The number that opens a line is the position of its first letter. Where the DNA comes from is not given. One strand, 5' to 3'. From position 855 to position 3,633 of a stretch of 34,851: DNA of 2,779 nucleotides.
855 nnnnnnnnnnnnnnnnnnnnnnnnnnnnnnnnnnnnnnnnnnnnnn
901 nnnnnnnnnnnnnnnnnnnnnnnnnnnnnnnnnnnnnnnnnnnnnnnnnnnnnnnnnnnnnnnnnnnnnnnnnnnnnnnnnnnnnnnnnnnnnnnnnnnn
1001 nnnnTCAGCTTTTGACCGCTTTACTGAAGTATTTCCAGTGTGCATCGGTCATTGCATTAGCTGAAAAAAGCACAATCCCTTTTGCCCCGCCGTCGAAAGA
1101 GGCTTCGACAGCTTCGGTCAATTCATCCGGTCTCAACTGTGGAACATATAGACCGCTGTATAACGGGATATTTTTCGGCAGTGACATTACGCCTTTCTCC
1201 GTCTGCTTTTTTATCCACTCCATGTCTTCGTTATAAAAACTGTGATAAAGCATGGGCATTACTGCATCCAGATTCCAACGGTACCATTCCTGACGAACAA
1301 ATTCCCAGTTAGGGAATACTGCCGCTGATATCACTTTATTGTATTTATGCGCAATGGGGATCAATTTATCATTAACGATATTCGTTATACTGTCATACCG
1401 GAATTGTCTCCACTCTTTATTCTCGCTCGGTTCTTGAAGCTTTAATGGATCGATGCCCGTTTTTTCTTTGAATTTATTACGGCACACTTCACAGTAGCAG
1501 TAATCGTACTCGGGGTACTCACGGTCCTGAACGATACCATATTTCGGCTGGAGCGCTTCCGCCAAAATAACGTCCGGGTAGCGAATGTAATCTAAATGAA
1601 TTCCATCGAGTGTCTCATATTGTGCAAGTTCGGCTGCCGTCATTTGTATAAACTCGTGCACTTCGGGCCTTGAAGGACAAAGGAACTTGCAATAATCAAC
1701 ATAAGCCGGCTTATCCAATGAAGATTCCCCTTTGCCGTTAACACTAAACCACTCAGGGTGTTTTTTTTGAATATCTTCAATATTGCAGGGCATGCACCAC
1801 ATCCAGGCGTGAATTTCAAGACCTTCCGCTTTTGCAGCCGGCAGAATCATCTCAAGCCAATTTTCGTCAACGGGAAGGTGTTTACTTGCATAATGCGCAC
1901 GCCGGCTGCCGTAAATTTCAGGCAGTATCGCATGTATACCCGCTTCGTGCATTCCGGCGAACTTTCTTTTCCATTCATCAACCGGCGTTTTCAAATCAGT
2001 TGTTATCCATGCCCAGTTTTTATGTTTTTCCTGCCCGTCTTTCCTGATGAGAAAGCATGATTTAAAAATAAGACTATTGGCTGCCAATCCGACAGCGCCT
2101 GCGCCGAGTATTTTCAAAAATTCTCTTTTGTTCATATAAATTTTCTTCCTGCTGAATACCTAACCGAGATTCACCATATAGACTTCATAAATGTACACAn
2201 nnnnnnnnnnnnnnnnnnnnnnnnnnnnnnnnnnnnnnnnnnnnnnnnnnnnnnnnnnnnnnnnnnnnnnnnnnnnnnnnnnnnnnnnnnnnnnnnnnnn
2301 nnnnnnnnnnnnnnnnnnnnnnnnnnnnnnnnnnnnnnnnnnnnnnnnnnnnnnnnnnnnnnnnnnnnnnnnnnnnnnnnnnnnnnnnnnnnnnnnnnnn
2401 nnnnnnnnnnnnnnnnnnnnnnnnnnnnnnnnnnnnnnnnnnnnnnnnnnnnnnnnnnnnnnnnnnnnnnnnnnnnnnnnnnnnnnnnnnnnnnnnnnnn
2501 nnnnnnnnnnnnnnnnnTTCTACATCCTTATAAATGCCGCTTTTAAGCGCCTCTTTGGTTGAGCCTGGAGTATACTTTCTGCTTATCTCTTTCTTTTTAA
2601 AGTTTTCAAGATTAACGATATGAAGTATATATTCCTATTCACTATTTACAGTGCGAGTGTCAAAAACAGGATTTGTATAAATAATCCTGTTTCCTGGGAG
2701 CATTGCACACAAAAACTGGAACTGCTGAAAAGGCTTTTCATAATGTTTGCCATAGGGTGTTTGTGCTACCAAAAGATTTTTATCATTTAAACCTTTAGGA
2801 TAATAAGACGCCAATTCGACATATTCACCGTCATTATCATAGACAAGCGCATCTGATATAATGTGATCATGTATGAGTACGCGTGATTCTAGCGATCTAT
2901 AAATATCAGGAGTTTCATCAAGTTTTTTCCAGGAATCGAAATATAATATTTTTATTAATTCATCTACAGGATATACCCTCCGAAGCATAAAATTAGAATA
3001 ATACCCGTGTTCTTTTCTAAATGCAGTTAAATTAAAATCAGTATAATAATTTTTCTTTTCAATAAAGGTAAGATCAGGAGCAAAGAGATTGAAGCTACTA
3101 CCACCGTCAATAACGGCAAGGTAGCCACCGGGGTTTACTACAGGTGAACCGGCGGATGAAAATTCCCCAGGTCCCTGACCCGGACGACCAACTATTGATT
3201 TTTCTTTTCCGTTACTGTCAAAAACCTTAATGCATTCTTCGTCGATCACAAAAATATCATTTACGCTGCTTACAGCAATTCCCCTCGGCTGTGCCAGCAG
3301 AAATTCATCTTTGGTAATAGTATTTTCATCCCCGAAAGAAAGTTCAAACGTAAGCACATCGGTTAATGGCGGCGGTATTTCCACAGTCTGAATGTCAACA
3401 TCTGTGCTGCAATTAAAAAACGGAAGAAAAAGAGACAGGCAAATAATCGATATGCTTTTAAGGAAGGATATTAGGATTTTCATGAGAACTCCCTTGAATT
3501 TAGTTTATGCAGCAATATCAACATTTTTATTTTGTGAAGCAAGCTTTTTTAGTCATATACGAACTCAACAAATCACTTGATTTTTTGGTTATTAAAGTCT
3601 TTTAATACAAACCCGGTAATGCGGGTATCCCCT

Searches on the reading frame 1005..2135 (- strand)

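Call 8: search_protein_families(library=pfam, proteins=[window:1005-2135:-], max_evalue=0.0001)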
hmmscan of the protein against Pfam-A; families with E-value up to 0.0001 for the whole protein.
window:1005-2135:- (376 aa): 3 families
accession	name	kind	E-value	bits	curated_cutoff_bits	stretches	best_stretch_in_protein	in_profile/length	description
PF02638.21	GHL10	-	4.8e-10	39.5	27.9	1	91-311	69-251/311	Glycosyl hydrolase-like 10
PF14871.12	GHL6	-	1.3e-07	32.3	35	1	82-182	34-131/132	Hypothetical glycosyl hydrolase 6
PF13200.12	DUF4015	-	8e-05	22.3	27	0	124-313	91-242/313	Putative glycosyl hydrolase domain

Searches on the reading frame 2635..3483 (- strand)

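Call 8: search_protein_families(library=pfam, proteins=[window:2635-3483:-], max_evalue=0.0001)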
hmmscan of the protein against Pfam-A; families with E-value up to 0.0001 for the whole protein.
window:2635-3483:- (282 aa): 1 family
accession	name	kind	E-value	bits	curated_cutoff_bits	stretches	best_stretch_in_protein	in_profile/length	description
PF17170.10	DUF5128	-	1.5e-08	34.6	22.9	1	57-171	37-153/321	6-bladed beta-propeller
